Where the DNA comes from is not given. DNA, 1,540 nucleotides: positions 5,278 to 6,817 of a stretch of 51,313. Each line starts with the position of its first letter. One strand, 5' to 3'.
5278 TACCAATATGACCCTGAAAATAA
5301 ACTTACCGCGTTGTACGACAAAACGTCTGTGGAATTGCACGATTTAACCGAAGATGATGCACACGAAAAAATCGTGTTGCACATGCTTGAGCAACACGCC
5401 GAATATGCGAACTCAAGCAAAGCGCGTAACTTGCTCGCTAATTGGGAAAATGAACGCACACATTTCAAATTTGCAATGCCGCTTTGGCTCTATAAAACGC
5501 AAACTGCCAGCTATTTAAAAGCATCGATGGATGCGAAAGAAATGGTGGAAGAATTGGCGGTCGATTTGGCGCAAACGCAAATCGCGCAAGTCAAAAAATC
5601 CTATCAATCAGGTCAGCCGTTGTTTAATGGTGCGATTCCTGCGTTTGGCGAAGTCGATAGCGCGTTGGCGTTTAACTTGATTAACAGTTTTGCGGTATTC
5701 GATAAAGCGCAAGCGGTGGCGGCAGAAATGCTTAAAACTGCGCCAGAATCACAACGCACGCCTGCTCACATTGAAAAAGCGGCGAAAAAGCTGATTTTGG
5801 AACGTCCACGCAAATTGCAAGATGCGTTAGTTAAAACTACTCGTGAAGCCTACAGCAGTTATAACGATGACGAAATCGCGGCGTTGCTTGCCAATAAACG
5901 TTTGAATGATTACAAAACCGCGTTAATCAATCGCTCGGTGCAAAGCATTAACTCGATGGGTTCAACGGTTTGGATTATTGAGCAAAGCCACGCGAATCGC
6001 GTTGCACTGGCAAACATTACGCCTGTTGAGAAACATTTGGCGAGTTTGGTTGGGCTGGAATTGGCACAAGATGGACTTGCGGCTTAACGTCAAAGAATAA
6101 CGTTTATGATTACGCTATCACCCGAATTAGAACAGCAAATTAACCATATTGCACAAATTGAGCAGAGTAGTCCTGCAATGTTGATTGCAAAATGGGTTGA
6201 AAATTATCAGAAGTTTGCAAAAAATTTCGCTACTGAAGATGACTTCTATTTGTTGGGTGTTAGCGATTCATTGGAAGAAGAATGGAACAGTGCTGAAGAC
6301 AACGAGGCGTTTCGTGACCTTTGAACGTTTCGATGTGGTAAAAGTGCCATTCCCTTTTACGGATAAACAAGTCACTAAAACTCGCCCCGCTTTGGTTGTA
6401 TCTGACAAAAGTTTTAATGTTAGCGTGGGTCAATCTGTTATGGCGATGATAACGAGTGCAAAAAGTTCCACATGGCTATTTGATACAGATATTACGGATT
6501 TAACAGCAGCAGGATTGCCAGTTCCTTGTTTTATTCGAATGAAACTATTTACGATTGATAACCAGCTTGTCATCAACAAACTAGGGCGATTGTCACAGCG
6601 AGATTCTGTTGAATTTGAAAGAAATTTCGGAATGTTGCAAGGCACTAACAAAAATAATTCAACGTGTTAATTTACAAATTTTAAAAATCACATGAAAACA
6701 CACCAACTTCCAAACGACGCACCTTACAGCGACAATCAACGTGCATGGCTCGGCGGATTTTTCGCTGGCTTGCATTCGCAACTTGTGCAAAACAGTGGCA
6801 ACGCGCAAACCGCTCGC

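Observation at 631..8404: Over-long GltB homolog without gltD, followed by a CysJ-like diflavin reductase: possible alternative electron-donor pairing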

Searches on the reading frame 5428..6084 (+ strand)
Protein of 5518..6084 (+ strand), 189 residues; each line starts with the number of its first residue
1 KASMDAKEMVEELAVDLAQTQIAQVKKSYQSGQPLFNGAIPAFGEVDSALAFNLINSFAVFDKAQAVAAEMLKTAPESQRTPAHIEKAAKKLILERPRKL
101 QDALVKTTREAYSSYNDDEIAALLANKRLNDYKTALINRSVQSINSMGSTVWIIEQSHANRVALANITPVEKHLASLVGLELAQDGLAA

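Call 33: search_protein_representatives(protein=window:5518-6084:+)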
Query: 189 residues. Proteins with E-value up to 0.001 (for the whole library): 74; up to 1e-10: 41; up to 1e-30: 6. The best 74 are listed.
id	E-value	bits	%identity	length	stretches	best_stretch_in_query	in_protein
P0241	5.1e-61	221.6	60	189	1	5-187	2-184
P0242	3.1e-55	202.8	55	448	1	3-185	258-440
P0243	2.6e-53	196.6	66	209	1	3-143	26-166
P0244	3.0e-44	167.1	53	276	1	4-185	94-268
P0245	5.8e-40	153.2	60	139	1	59-189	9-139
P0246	4.3e-37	143.9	84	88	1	4-90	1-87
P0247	4.9e-28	114.4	39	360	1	4-165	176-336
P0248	6.2e-28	114.1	38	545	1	4-176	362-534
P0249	9.9e-28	113.4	41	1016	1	4-176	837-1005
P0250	8.7e-27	110.4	43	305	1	4-175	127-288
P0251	1.8e-24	102.9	35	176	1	4-175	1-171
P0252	2.0e-24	102.7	39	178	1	5-176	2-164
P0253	2.2e-24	102.5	33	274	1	3-162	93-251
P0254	5.2e-24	101.4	36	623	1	6-162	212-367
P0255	5.3e-24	101.3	35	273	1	3-170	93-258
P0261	5.9e-20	88.2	38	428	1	2-176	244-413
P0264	4.6e-19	85.3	37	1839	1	2-172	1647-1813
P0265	1.2e-18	83.9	35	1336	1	3-176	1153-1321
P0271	4.3e-13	65.9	36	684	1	5-154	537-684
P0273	4.1e-12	62.7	28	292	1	4-163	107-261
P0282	1.7e-10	57.4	33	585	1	17-161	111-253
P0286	9.2e-10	55.0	28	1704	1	7-174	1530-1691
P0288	1.5e-08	51.1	32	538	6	143-178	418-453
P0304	1.6e-05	41.2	25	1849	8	4-43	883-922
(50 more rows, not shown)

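Call 34: list_cluster_members(proteins=[P0264, P0286, P0265, P0249, P0248, P0254, P0271, P0242, P0261, P0304])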
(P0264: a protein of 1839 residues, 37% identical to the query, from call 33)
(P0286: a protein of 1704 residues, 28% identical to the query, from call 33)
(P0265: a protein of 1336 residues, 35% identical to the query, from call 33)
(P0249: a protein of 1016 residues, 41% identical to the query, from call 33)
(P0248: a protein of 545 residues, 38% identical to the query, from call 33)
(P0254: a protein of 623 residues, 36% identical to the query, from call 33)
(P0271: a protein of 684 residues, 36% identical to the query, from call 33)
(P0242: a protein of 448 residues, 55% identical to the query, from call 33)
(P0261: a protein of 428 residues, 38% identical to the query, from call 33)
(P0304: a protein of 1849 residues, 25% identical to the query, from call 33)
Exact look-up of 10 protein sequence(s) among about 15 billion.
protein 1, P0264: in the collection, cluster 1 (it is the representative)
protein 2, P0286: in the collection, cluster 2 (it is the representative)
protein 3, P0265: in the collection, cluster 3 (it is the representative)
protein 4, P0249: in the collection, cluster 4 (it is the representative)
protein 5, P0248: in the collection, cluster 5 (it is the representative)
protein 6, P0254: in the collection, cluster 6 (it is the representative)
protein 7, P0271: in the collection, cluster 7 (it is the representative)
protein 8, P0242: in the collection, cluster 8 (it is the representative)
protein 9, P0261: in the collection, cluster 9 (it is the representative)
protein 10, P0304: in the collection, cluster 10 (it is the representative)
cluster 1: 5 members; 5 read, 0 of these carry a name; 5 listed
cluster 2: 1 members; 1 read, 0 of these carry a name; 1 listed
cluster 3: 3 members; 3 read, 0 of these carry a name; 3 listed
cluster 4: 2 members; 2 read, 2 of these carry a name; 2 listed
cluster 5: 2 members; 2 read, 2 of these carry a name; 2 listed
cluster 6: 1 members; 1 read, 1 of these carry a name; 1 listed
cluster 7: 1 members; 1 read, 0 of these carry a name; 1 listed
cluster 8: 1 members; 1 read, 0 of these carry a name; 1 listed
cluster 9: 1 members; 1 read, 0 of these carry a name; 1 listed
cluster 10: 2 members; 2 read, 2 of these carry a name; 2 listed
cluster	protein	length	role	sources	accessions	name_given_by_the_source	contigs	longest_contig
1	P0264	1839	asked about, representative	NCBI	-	-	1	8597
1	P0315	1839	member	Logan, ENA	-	-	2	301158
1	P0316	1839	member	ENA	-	-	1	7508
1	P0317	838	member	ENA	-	-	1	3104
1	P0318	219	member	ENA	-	-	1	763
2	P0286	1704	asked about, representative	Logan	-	-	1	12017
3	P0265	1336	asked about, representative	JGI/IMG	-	-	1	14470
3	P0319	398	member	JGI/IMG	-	-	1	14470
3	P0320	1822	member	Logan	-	-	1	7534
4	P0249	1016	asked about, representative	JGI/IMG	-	glutamate synthase (NADPH/NADH) large chain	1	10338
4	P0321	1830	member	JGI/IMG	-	glutamate synthase (NADPH/NADH) large chain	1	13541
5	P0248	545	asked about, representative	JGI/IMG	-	glutamate synthase (NADPH/NADH) large chain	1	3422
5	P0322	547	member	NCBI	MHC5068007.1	MAG: GltB/FmdC/FwdC-like GXGXG domain-containing protein, partial [Planctomycetota ...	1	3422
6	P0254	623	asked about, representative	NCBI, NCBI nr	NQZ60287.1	MAG: flavodoxin domain-containing protein, partial [Lentisphaeraceae bacterium] | flavodoxin domain-containing protein [Lentisphaeraceae bacterium]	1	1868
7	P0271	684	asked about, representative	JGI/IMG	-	-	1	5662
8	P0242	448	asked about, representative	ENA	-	-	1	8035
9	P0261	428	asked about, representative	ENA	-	-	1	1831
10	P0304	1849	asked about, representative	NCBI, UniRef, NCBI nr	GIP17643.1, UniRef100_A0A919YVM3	hypothetical protein J40TS1_32850 [Paenibacillus montaniterrae] | SLH domain-containing protein n=1 Tax=Paenibacillus montaniterrae TaxID=429341 ...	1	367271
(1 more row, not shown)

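Call 35: search_protein_families(library=pfam, proteins=[P0254, P0282, P0288, P0271, P0286, P0264, P0273, P0247], max_evalue=0.001)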
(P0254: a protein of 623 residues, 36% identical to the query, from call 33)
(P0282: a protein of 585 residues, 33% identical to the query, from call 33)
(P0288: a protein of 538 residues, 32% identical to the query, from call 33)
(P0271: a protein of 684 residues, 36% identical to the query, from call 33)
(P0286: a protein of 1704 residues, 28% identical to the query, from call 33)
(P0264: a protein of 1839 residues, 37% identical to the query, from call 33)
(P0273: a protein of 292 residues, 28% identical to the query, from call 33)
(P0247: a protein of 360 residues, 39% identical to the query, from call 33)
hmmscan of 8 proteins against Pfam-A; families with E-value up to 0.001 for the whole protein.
P0254 (623 aa): 2 families
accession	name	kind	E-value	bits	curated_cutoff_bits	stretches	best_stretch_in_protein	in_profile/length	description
PF01493.24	GXGXG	-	1.8e-45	155.3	32.5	1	1-149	39-187/190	GXGXG motif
PF00258.30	Flavodoxin_1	-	4.8e-28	98.5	25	1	441-572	1-143/143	Flavodoxin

P0282 (585 aa): 1 family
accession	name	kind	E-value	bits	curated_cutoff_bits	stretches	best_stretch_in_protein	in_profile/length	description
PF00258.30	Flavodoxin_1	-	1.4e-11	45.2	25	1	409-459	80-130/143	Flavodoxin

P0288 (538 aa): 6 families
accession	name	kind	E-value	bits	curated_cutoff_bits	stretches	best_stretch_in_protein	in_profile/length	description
PF00413.30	Peptidase_M10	-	1.2e-25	90.6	24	1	109-266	2-158/159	Matrixin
PF13128.11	DUF3954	-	9e-06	25.8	23.7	0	502-525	9-32/49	Protein of unknown function (DUF3954)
PF02421.24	FeoB_N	-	5e-05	23.3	27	0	325-346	19-40/156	Ferrous iron transport protein B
PF01344.31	Kelch_1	-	8.7e-05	22.4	20.1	0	378-390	5-17/46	Kelch motif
PF01471.23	PG_binding_1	-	0.00014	22.4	23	1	33-73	6-43/57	Putative peptidoglycan binding domain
PF13964.12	Kelch_6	-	0.00076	19.9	25.3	0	377-390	4-17/50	Kelch motif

P0271 (684 aa): 2 families
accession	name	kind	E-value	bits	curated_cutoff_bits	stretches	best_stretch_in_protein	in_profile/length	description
PF01493.24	GXGXG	-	6.2e-54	182.9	32.5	1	309-474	21-186/190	GXGXG motif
PF01645.23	Glu_synthase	-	9.5e-52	176.8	20.4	1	10-193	176-368/369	Conserved region in glutamate synthase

P0286 (1704 aa): 4 families
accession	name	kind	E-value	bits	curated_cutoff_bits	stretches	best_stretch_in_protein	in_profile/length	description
PF01645.23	Glu_synthase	-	1.2e-103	347.6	20.4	1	866-1189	37-368/369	Conserved region in glutamate synthase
PF00310.26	GATase_2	-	6e-92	309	19.9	1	15-411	1-418/420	Glutamine amidotransferases class-II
PF04898.20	Glu_syn_central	-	3.1e-72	243.7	22.8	1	446-714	5-272/277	Glutamate synthase central domain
PF01493.24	GXGXG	-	3.7e-45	154.2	32.5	1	1308-1466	26-183/190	GXGXG motif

P0264 (1839 aa): 4 families
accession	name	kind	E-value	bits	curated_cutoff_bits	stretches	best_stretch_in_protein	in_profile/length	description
PF01645.23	Glu_synthase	-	1.3e-108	364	20.4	2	978-1309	41-368/369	Conserved region in glutamate synthase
PF00310.26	GATase_2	-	2e-84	284.3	19.9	1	20-423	1-419/420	Glutamine amidotransferases class-II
PF04898.20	Glu_syn_central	-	3.8e-70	236.9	22.8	1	462-731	6-272/277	Glutamate synthase central domain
PF01493.24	GXGXG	-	5.9e-47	160.1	32.5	1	1424-1588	23-187/190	GXGXG motif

P0273 (292 aa): 0 families

P0247 (360 aa): 1 family
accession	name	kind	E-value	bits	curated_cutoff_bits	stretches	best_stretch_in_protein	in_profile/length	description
PF01493.24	GXGXG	-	1.7e-34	119.4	32.5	1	2-117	73-188/190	GXGXG motif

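Call 38: find_homologous_proteins(query=P0254, max_evalue=1e-20)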
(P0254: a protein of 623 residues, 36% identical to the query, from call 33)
Query P0254 (623 aa): 6672 proteins with E <= 1e-20 among 8000 candidates; the best 120 are listed.
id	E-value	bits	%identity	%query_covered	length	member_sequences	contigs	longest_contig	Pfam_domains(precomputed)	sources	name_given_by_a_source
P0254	0.0e+0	1398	100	100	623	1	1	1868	PF01493.26,PF00258.31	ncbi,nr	ncbi:MAG: flavodoxin domain-containing protein, partial [Lentisphaeraceae bacterium]|nr:flavodoxin d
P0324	6.6e-236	802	62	93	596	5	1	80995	PF01493.26,PF00258.31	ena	-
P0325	1.2e-122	429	51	63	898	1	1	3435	PF01493.26,PF01645.24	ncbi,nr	ncbi:MAG: glutamate synthase large subunit, partial [Methylococcaceae bacterium]|nr:glutamate syntha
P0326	4.7e-122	427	50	63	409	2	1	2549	PF01493.26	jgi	jgi:glutamate synthase (NADPH/NADH) large chain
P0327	1.5e-120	422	50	64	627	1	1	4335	PF01493.26,PF01645.24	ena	-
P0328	1.8e-120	421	51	63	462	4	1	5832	PF01493.26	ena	-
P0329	2.2e-120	421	51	64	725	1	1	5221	PF01493.26,PF01645.24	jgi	-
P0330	7.6e-120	419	54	59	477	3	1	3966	PF01493.26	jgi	-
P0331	8.5e-120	419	55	59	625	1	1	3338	PF01493.26,PF01645.24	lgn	-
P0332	3.1e-119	417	54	59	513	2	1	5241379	PF01493.26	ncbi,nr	ncbi:hypothetical protein GO003_018875 [Methylicorpusculum oleiharenae]|nr:hypothetical protein [Met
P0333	4.8e-119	417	55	60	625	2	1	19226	PF01493.26,PF01645.24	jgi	-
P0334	6.1e-119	416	50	63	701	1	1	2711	PF01493.26,PF01645.24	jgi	jgi:glutamate synthase (NADPH/NADH) large chain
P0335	1.2e-118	415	53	59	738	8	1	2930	PF01493.26,PF01645.24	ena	-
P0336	1.4e-118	415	53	60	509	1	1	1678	PF01493.26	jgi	jgi:glutamate synthase (NADPH/NADH) large chain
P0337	2.9e-118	414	53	59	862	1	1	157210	PF01493.26,PF01645.24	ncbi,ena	-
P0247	2.0e-116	408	53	57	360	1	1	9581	PF01493.26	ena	-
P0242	6.9e-112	393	51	59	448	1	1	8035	PF01493.26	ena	-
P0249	1.2e-106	376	52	59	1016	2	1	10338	PF01493.26,PF01645.24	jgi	jgi:glutamate synthase (NADPH/NADH) large chain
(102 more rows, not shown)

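Call 39: find_encoding_contigs(protein=P0324, flank=10000, max_places=4)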
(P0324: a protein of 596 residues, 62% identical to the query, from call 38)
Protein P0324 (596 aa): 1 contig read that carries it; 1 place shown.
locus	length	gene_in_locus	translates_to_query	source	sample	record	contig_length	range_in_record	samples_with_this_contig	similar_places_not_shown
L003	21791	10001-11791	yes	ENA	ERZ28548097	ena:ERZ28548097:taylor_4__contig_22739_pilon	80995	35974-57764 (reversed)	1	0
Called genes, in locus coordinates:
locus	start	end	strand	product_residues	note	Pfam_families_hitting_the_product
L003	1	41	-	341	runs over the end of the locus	PF21088:MS_channel_1st, PF00924:MS_channel_2nd, PF21082:MS_channel_3rd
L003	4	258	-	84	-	-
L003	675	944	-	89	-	-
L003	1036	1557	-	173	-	-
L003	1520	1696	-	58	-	-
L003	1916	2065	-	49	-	-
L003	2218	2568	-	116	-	-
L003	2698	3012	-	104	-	-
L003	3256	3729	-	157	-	-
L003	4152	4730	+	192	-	PF16697:Yop-YscD_cpl, PF00498:FHA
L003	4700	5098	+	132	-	-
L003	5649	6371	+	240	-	PF00310:GATase_2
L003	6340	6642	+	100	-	PF00310:GATase_2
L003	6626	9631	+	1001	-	PF04898:Glu_syn_central, PF01645:Glu_synthase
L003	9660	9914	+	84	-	-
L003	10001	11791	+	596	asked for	PF01493:GXGXG, PF00258:Flavodoxin_1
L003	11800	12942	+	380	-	PF00667:FAD_binding_1, PF00175:NAD_binding_1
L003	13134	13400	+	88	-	-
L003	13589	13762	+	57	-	-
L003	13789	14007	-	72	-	PF01042:Ribonuc_L-PSP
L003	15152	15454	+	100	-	PF00216:Bac_DNA_binding, PF18291:HU-HIG, PF14908:HU-CCDC81_euk_1 (weak)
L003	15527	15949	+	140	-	PF01336:tRNA_anti-codon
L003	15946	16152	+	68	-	PF00152:tRNA-synt_2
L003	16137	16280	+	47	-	PF00152:tRNA-synt_2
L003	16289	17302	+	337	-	PF00152:tRNA-synt_2, PF02938:GAD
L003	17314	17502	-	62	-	-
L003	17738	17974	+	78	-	-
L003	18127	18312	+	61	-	-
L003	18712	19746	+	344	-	-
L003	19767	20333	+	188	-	PF00150:Cellulase (weak)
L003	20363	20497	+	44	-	-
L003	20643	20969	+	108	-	-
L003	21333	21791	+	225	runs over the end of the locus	PF00884:Sulfatase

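Call 70: predict_structure(alignment_id=A1)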
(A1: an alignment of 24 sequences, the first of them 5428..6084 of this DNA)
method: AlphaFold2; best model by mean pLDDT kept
length: 219 residues; sequences in the alignment: 24
mean_pLDDT: 92.3   pTM: 0.86
mean pLDDT of the five models: 92.3, 91.6, 91.2, 91.2, 88.8
residues with pLDDT >= 90: 170; 70-90: 45; 50-70: 4; < 50: 0
segments of 3 or more residues with pLDDT < 50: none
pLDDT, mean of each block of 10 residues (from residue 1): 89 85 96 98 97 96 94 89 94 95 92 95 91 96 97 98 89 73 94 96 94 85
secondary structure, 60 per line:
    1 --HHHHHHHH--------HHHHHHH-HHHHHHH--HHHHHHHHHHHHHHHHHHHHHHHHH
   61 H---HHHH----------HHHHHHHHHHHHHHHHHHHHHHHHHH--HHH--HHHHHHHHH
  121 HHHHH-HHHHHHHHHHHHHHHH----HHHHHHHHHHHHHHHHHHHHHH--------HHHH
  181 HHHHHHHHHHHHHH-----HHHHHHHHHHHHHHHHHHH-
elements in order: H3-10 H19-25 H27-33 H36-61 H65-68 H79-104 H112-125 H127-142 H147-168 H177-194 H200-218

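Call 74: fold_search(model_id=the predicted structure, library=pdb)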
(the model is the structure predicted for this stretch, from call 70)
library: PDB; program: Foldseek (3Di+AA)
matches with E <= 10: 165; with E <= 0.001: 0
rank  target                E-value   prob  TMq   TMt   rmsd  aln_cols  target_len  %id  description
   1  5q0t_A                1.6e+00  0.10  0.21  0.20  19.1       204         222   16  Ligand binding to FARNESOID-X-RECEPTOR (released 2017-07-05)
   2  8efq_R                1.9e+00  0.05  0.15  0.13  20.1       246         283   11  DAMGO-bound mu-opioid receptor-Gi complex (released 2022-11-09)
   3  8a1g_C                2.0e+00  0.09  0.17  0.19  18.2       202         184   12  Structure of the SNX1-SNX5 complex (released 2023-06-14)
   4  5ogk_E                2.0e+00  0.05  0.15  0.13  16.9       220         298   14  Crystal structure of a nucleotide sugar transporter with bound nucleotide sugar. (released 2017-11-22)
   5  4g12_A                2.2e+00  0.06  0.15  0.16  15.4       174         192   16  Crystal structure of putative TetR family transcriptional regulator, Fad35R, from Mycobacterium tuberculosis (released 2013-07-10)
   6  9cey_P                2.2e+00  0.04  0.13  0.07  22.4       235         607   11  Spizellomyces punctatus Fanzor (SpuFz) State 5 (released 2024-09-11)
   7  1b5l                  2.3e+00  0.08  0.17  0.22  15.6       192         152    9  OVINE INTERFERON TAU (released 1999-05-18)
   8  5q0q_A                2.4e+00  0.08  0.20  0.20  19.3       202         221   17  Ligand binding to FARNESOID-X-RECEPTOR (released 2017-07-05)
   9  4o7g_A                2.4e+00  0.07  0.17  0.17  16.8       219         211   13  Crystal Structure of Ascorbate-bound Cytochrome b561, crystal soaked in 1 M L-ascorbate for 40 minutes (released 2014-02-05)
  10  5q1i_A                2.6e+00  0.08  0.20  0.19  19.0       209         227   15  Ligand binding to FARNESOID-X-RECEPTOR (released 2017-07-05)
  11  2fji_2                2.6e+00  0.07  0.18  0.11  22.9       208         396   10  Crystal structure of the C-terminal domain of the exocyst subunit Sec6p (released 2006-05-16)
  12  4o6y_A                2.6e+00  0.06  0.17  0.17  15.7       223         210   12  Crystal Structure of Cytochrome b561 (released 2014-02-05)
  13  3bej_A                2.7e+00  0.08  0.21  0.20  20.3       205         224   15  Structure of human FXR in complex with MFA-1 and co-activator peptide (released 2008-03-18)
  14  6bn6_B                2.7e+00  0.06  0.21  0.21  19.7       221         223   14  IDENTIFICATION OF BICYCLIC HEXAFLUOROISOPROPYL ALCOHOL SULFONAMIDES AS RORGT/RORC INVERSE AGONISTS (released 2017-12-20)
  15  7z1x_A                2.7e+00  0.06  0.17  0.11  18.3       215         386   13  Crystal structure of human Gasdermin D complexed with nanobodies VHH-2 and VHH-6 (released 2023-09-06)
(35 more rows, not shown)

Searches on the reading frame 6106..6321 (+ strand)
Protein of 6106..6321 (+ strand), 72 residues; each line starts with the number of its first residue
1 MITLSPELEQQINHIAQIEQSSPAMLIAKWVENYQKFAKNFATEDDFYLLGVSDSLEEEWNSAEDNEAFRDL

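Call 62: search_protein_families(library=pfam, proteins=[window:6106-6321:+], max_evalue=0.01)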
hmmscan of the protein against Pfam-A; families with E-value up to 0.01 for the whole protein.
window:6106-6321:+ (72 aa): 0 families

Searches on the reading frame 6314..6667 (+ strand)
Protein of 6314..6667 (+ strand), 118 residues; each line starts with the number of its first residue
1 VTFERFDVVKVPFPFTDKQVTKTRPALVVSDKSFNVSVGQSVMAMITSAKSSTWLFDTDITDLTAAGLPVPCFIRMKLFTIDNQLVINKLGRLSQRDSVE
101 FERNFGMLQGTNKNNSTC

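Call 62: search_protein_families(library=pfam, proteins=[window:6314-6667:+], max_evalue=0.01)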
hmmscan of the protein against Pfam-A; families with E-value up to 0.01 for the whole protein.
window:6314-6667:+ (118 aa): 1 family
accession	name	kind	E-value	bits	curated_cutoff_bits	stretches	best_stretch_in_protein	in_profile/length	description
PF02452.23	PemK_toxin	-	1.9e-13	51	23.1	1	4-101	1-101/109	PemK-like, MazF-like toxin of type II toxin-antitoxin system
